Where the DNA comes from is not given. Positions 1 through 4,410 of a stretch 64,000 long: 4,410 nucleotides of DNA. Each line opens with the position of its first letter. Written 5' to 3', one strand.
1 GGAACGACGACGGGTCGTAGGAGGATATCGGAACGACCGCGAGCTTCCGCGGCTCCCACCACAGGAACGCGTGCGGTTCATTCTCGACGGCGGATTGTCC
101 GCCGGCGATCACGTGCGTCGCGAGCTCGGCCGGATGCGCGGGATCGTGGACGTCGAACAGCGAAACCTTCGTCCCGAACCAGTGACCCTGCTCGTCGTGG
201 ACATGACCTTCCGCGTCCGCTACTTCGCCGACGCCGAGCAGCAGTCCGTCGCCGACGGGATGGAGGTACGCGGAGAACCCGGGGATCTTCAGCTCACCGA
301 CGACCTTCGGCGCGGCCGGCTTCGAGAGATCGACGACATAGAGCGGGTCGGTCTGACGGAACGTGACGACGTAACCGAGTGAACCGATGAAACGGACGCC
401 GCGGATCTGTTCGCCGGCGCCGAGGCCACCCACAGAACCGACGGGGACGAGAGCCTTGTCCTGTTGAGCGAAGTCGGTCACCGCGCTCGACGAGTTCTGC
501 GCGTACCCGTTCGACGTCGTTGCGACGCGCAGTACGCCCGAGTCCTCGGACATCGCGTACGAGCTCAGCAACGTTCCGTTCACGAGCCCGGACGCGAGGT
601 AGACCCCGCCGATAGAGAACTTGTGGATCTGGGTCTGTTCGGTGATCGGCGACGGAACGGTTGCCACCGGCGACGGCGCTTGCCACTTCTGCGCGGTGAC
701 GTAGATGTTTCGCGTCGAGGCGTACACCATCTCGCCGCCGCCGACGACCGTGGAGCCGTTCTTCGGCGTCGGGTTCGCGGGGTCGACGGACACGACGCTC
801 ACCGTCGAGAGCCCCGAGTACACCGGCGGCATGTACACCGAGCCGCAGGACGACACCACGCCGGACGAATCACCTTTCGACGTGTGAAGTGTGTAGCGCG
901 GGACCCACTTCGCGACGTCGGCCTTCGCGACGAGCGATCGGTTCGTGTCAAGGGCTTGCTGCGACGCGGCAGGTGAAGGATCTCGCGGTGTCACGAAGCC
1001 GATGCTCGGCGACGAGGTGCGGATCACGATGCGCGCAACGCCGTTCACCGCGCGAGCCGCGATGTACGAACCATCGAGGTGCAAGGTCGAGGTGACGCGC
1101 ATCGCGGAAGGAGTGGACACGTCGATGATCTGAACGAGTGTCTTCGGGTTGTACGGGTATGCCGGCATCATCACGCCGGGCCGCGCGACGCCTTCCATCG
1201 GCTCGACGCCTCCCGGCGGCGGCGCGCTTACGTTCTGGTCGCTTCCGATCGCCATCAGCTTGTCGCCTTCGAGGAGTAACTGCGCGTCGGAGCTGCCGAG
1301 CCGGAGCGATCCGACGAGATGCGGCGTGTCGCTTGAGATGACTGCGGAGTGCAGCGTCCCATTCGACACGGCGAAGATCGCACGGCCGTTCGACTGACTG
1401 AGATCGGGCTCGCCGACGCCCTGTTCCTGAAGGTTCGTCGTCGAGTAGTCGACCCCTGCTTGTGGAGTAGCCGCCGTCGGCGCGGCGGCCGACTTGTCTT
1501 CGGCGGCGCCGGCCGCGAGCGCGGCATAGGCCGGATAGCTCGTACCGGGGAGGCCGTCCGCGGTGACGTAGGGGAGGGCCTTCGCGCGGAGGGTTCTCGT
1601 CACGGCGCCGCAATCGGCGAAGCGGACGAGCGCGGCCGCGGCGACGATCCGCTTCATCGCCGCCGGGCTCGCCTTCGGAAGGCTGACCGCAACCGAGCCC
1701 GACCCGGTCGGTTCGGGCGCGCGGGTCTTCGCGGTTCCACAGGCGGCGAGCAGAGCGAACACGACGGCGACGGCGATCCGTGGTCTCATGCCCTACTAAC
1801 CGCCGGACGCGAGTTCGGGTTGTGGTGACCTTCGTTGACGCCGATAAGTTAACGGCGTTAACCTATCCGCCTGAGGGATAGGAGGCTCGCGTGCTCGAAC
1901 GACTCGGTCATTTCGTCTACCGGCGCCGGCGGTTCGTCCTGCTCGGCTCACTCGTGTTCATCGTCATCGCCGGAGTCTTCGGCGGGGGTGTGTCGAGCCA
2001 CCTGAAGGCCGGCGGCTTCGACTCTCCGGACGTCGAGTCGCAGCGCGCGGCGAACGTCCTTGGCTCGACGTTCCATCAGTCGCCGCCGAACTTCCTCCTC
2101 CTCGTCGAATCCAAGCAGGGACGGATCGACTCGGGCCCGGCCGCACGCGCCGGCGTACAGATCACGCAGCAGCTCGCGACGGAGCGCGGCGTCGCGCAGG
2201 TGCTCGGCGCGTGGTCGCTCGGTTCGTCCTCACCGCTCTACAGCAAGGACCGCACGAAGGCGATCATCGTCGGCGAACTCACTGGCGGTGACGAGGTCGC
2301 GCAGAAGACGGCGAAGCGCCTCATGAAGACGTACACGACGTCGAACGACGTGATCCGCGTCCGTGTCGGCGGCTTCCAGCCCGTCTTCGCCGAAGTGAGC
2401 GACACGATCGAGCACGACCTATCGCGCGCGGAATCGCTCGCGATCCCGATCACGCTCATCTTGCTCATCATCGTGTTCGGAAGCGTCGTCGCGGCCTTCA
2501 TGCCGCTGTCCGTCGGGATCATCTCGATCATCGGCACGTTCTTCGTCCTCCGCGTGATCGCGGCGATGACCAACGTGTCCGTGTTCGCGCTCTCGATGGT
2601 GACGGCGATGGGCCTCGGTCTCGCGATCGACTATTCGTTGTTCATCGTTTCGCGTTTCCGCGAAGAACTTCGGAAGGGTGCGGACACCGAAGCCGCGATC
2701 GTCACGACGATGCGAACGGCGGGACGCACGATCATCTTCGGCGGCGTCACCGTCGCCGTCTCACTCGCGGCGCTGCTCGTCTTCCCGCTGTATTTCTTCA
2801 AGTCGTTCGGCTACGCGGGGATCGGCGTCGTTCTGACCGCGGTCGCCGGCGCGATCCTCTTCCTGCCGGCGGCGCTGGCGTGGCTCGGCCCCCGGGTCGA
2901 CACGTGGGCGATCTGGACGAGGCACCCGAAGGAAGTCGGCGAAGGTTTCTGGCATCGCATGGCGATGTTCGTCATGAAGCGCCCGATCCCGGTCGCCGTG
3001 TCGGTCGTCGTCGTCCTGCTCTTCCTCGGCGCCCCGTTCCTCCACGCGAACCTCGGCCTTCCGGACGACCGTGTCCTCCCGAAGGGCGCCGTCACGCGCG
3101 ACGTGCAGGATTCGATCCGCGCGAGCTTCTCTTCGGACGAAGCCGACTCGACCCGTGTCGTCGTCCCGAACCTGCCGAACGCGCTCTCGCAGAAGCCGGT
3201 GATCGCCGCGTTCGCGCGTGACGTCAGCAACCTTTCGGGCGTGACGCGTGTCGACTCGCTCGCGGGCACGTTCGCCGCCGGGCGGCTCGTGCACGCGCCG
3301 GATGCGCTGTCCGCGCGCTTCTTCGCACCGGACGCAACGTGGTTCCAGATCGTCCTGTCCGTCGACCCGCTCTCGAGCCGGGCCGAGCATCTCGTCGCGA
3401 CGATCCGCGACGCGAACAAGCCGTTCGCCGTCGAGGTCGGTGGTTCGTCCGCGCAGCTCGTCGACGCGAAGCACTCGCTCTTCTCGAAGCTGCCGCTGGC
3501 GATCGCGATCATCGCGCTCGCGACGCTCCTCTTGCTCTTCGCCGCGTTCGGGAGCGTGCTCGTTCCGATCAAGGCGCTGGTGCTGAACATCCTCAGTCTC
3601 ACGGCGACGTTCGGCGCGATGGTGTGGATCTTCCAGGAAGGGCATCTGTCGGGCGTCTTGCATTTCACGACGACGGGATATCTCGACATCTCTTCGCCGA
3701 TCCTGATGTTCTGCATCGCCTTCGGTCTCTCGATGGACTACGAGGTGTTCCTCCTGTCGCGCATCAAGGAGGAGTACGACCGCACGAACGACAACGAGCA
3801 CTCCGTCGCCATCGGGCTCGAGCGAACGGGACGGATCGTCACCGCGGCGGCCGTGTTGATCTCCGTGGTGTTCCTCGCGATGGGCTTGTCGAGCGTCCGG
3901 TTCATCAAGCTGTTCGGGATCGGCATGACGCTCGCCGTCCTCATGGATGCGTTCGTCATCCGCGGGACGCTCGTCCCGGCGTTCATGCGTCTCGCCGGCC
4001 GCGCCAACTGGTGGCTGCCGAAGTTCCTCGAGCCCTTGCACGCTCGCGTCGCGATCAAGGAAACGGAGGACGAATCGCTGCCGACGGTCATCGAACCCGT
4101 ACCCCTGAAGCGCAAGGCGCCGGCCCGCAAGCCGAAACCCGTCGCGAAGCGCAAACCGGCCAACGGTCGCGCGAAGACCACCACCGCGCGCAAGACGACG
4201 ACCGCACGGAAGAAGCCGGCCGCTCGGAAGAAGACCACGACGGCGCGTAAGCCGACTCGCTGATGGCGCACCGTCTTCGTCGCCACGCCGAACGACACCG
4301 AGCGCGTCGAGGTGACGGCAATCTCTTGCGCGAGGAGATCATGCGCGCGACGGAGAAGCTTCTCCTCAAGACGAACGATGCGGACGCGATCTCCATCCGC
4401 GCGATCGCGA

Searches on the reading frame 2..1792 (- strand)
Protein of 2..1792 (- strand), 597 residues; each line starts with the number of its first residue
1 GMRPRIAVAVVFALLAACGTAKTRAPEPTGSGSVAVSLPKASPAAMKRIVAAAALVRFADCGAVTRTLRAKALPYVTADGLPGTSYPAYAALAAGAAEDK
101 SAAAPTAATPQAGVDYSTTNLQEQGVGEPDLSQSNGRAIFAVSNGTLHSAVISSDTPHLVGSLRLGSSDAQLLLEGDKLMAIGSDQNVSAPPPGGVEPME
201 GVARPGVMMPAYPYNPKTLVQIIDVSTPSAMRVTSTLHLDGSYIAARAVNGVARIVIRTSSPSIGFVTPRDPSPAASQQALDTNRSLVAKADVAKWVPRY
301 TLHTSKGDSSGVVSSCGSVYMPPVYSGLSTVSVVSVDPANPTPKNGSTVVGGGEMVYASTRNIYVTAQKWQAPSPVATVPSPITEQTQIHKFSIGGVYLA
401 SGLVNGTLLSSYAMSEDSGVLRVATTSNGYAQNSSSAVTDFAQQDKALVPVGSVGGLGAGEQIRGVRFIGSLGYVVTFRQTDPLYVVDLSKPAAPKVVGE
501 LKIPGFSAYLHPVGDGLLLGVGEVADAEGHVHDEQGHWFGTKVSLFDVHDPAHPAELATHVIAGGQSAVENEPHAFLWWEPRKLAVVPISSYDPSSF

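Call 99: search_protein_families(library=pfam, proteins=[window:2-1792:-], max_evalue=0.00001)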
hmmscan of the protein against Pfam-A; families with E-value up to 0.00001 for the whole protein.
window:2-1792:- (597 aa): 1 family
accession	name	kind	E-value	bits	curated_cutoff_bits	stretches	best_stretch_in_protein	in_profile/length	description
PF09826.15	Beta_propel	-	5.6e-112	375.6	22.4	1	116-591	1-432/495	Beta propeller domain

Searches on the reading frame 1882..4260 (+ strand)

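Call 56: search_protein_families(library=pfam, proteins=[window:1882-4260:+], max_evalue=0.00001)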
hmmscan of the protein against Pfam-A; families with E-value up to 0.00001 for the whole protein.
window:1882-4260:+ (793 aa): 1 family
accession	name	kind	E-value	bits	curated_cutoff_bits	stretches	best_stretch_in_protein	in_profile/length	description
PF03176.21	MMPL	-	2.9e-82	276.7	20.5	2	48-371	4-333/333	MMPL family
